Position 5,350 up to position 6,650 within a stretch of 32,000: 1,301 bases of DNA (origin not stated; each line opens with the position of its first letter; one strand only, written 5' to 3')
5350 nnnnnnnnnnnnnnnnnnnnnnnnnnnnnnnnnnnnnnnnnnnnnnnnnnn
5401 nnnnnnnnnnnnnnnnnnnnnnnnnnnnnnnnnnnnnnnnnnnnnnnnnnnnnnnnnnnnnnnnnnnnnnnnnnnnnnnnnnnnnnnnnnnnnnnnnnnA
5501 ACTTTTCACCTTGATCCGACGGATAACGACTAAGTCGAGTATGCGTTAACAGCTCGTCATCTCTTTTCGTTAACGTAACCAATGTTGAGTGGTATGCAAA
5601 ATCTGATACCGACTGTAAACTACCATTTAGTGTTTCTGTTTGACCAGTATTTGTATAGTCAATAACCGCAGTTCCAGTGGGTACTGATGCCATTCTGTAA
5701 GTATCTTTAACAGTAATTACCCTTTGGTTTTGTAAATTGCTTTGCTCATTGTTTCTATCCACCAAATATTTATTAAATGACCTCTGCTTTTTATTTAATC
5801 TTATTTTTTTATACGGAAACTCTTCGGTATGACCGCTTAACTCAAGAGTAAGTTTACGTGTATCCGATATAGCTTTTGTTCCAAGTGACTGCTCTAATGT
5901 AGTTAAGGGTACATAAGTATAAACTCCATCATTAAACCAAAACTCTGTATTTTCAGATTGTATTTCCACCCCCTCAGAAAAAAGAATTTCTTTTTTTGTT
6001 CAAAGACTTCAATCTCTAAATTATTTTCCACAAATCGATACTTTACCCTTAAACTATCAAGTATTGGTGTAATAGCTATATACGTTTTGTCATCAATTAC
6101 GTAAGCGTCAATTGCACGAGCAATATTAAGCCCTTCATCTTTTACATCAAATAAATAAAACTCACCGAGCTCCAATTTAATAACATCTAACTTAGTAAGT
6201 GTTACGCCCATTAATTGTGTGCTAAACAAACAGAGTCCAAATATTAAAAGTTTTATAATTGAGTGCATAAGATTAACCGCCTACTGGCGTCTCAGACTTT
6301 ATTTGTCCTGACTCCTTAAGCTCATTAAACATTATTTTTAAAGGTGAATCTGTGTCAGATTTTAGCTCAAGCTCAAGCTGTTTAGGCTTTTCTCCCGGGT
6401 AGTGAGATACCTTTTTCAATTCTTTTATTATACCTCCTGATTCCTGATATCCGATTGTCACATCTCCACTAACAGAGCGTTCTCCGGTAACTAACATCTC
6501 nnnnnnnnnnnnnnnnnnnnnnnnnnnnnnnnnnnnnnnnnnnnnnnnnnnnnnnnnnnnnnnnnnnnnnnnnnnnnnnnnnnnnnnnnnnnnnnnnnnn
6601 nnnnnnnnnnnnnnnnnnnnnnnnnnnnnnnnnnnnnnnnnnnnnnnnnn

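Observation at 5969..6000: Usher gene is split exactly at an A_AAA_AAG slippery heptamer (A7 tract); a -1 shift restores one ORF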

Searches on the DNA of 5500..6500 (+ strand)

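Call 7: search_dna_similar(query=window:5500-6500:+, collection=plasmids, mode=near)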
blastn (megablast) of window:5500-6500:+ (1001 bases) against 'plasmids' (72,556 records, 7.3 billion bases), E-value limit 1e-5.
No match.
